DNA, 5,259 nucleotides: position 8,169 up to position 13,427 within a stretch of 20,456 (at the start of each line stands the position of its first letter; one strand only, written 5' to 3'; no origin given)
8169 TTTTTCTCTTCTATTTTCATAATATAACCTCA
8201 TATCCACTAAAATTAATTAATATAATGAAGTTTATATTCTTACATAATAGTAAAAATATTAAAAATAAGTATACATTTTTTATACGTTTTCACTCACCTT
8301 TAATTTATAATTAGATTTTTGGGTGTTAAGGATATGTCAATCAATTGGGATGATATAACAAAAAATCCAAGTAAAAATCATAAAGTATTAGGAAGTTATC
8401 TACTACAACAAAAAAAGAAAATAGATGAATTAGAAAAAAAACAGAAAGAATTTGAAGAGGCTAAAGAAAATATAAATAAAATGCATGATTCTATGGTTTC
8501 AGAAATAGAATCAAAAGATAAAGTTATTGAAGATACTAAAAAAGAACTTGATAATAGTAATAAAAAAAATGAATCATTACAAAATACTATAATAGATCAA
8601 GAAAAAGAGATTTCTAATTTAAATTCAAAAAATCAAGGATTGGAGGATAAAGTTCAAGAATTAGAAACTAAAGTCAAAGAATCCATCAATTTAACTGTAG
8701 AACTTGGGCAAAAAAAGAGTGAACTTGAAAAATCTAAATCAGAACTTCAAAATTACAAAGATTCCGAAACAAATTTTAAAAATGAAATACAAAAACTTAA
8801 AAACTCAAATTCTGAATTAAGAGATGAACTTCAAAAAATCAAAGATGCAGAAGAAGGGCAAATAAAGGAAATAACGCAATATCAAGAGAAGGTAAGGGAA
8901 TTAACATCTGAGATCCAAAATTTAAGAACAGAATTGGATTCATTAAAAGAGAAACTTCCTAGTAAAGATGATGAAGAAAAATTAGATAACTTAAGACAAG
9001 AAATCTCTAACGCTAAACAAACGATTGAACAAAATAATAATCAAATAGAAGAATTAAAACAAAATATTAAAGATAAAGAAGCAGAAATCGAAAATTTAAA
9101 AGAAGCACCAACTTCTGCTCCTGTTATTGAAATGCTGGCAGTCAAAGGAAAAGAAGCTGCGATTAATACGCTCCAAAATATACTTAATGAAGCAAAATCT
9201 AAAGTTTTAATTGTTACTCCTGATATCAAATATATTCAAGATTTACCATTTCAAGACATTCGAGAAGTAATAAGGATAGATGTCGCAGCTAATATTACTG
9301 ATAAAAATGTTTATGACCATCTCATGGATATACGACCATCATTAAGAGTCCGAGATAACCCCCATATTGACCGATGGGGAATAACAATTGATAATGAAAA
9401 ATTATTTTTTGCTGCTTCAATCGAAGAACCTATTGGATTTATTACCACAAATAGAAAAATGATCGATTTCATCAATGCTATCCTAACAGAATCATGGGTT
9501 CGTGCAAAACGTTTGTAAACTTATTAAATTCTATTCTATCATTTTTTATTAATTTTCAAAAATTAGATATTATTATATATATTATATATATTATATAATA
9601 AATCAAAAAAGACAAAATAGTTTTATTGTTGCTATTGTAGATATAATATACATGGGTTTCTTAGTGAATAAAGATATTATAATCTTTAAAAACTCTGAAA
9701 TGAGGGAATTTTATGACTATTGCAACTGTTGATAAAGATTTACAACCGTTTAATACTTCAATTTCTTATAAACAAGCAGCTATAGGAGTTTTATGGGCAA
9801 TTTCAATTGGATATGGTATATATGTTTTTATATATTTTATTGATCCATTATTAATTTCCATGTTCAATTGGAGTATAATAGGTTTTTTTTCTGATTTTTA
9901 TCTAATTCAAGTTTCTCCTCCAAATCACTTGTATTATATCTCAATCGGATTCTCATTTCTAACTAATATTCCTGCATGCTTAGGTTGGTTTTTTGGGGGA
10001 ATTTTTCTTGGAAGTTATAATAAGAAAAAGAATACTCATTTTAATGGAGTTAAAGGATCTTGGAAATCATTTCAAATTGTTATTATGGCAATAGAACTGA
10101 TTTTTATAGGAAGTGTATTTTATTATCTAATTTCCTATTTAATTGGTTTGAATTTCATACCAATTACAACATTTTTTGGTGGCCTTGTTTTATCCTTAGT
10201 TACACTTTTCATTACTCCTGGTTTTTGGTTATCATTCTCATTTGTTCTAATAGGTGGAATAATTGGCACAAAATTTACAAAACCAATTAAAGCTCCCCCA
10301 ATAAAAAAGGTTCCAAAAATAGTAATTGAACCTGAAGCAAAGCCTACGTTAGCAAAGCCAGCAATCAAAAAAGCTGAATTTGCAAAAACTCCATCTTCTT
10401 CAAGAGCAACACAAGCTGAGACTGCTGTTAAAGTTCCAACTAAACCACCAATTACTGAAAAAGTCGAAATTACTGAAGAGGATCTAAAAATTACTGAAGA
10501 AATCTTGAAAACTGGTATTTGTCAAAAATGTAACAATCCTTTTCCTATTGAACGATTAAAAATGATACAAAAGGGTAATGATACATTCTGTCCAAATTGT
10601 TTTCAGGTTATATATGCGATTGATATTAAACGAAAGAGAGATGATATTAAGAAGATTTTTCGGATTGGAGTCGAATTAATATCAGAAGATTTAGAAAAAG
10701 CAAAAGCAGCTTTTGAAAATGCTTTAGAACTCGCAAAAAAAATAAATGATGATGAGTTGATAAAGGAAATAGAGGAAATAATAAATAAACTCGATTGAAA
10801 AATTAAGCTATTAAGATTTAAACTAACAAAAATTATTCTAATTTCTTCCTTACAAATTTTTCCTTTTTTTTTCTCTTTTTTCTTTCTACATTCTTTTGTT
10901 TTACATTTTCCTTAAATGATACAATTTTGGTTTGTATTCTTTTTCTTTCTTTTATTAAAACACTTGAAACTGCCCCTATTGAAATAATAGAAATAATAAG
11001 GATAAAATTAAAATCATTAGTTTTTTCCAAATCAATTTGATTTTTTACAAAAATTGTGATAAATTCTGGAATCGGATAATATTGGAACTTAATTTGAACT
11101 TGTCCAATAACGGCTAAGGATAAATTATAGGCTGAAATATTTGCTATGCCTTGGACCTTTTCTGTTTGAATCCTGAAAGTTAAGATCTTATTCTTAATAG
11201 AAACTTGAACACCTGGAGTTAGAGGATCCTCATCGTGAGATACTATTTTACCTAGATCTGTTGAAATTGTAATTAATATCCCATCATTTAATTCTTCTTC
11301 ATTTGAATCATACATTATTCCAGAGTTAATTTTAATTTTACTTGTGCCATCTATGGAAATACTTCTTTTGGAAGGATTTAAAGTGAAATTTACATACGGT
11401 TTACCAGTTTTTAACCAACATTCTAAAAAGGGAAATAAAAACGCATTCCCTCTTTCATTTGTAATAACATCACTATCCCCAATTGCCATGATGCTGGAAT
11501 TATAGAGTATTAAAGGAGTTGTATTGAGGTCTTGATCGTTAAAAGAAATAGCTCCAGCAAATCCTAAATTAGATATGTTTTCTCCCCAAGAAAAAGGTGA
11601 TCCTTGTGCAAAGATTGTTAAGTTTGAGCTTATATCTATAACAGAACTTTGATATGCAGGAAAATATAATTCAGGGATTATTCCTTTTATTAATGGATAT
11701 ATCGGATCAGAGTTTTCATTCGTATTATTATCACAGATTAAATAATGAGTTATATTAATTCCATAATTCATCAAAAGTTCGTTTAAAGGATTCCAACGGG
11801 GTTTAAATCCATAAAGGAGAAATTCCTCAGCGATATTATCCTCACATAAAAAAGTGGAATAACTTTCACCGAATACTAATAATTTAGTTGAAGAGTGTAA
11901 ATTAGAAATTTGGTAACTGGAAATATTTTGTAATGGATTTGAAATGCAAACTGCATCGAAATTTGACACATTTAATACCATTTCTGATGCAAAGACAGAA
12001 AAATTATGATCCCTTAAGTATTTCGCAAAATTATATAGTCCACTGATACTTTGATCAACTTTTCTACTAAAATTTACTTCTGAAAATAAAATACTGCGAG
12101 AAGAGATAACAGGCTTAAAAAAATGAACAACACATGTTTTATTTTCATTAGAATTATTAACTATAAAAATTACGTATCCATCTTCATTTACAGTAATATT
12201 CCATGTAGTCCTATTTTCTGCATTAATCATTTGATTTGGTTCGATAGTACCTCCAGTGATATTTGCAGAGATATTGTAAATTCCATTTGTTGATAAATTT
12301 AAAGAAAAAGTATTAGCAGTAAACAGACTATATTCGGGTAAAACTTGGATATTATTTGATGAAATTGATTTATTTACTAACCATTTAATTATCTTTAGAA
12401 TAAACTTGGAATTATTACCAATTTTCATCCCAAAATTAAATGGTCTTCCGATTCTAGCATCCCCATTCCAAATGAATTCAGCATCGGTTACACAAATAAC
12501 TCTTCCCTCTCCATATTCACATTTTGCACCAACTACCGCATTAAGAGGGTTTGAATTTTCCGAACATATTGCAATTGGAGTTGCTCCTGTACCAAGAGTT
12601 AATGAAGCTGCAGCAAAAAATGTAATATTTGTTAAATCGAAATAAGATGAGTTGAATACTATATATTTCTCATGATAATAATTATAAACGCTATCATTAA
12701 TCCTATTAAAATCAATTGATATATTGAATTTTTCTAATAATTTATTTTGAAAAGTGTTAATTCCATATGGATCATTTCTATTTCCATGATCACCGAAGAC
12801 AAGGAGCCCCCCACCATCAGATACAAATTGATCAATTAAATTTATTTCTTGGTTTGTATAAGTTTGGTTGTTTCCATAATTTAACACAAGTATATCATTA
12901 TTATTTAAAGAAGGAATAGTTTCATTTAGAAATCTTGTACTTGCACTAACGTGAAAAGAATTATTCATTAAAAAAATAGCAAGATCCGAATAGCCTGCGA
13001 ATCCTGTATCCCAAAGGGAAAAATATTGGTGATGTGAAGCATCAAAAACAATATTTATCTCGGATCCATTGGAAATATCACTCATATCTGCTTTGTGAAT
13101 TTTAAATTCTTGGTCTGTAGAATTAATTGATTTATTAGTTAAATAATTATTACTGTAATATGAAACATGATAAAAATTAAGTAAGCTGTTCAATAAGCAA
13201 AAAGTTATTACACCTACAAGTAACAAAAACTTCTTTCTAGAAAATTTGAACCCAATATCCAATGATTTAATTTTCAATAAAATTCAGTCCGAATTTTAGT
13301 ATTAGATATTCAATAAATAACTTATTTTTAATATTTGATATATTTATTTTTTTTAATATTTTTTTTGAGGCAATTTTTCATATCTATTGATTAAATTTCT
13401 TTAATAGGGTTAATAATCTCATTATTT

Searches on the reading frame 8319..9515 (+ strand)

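Call 9: search_protein_families(library=pfam, proteins=[window:8319-9515:+], max_evalue=0.001)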
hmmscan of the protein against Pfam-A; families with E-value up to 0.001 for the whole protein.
window:8319-9515:+ (399 aa): 7 families
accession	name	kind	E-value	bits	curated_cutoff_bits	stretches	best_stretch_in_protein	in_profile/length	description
PF00038.26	Filament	-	6.3e-06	26.5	40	0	124-208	200-281/313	Intermediate filament protein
PF08702.15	Fib_alpha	-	2.2e-05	25.1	29.9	0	222-263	83-124/143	Fibrinogen alpha/beta chain family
PF06818.20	Fez1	-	6.1e-05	24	34.4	1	87-218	22-150/199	Fez1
PF11559.13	ADIP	-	6.3e-05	23.5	34.3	0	40-143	45-149/151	Afadin- and alpha -actinin-Binding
PF25443.1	ANG-1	-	0.00051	20.6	28.5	0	84-137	9-59/105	ANG-1-like domain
PF13851.11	GAS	-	0.00063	19.6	32.3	0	166-263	30-128/200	Growth-arrest specific micro-tubule binding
PF09762.14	CCDC93_CC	-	0.00097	18.7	30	1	131-263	113-244/429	CCDC93 coiled-coil domain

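Call 78: search_protein_families(library=ncbifam, proteins=[window:8319-9515:+], max_evalue=0.001)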
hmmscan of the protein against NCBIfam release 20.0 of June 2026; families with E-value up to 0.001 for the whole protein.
window:8319-9515:+ (399 aa): 13 families
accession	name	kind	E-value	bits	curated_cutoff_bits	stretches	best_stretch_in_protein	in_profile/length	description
TIGR02169.1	SMC_prok_A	equivalog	2.5e-14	52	729.4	1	24-266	229-467/1165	chromosome segregation protein SMC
TIGR02168.1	SMC_prok_B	equivalog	2.7e-14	51.9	567.35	1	33-296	232-493/1181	chromosome segregation protein SMC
NF003034.1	PRK03918.1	equivalog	8e-14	50.6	700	1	29-272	203-443/878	DNA double-strand break repair ATPase Rad50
NF045487.1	ASRP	equivalog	4.4e-13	48.7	300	2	154-308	124-270/593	archaea-specific SMC-related protein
TIGR04523.1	Mplasa_alph_rch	subfamily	1.5e-11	43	270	1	9-306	188-480/745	helix-rich protein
NF041035.1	Rad50_Halo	equivalog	2.7e-10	39.3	1000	1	32-281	313-560/883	DNA double-strand break repair ATPase Rad50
NF002572.0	PRK02224.1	equivalog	2.6e-09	36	1087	1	25-263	212-441/888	DNA double-strand break repair ATPase Rad50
TIGR04211.1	SH3_and_anchor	equivalog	1.1e-07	31.6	65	1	127-223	73-165/198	TIGR04211 family SH3 domain-containing protein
NF052320.1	Cbp1_fam_LP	subfamily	6.1e-07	29.2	90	1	19-121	88-190/286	Cbp1 family collagen-binding glycoprotein adhesin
NF047515.1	SpiroCoCo_C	equivalog_domain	5.9e-06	25.7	125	1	24-212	9-195/313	SpiroCoCo family coiled-coil protein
NF041751.2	sbcc_Staph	equivalog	6.8e-06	24.3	920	1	28-256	276-494/1007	exonuclease subunit SbcC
NF041034.1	Rad50_Sulf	equivalog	0.00013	20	1000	1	58-292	167-400/872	DNA double-strand break repair ATPase Rad50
NF038350.1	taxis_HmpF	equivalog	0.0006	18.3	200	0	217-296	463-538/553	pilus motility taxis protein HmpF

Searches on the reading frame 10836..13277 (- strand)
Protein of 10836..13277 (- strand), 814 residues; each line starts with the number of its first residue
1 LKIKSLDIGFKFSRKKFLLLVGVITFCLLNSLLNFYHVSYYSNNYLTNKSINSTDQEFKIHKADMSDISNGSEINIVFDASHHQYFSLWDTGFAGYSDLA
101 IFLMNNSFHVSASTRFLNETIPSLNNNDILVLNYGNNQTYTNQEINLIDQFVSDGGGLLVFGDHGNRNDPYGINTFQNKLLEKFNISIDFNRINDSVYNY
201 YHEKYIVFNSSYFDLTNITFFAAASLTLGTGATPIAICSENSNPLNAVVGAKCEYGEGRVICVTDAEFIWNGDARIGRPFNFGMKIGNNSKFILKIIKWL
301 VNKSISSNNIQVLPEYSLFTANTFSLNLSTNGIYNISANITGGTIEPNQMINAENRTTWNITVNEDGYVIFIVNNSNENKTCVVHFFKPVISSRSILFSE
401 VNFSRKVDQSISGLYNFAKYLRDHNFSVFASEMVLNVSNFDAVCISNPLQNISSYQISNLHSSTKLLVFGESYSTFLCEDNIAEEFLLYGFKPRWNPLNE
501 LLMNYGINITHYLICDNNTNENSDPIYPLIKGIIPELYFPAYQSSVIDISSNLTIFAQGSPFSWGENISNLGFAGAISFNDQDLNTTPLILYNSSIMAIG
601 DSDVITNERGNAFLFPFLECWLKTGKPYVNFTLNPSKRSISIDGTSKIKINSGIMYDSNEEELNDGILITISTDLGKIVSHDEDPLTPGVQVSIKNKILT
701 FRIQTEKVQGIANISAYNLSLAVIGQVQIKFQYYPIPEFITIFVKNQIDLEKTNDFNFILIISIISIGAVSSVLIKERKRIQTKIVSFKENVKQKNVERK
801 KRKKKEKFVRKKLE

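Call 9: search_protein_families(library=pfam, proteins=[window:10836-13277:-], max_evalue=0.001)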
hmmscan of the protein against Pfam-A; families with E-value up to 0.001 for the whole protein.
window:10836-13277:- (814 aa): 3 families
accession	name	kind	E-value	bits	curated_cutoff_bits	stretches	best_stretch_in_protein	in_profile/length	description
PF09822.16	ABC_transp_aux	-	8.5e-10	38.8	34.7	1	106-202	27-127/288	ABC-type uncharacterized transport system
PF23355.1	IFT52_GIFT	-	1.6e-06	27.8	27.2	1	105-206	26-122/246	IFT52 GIFT domain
PF14258.12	DUF4350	-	8.7e-06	26.6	30.4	1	95-272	8-166/181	Domain of unknown function (DUF4350)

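Call 78: search_protein_families(library=ncbifam, proteins=[window:10836-13277:-], max_evalue=0.001)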
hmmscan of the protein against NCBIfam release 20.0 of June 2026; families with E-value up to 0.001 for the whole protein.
window:10836-13277:- (814 aa): 0 families
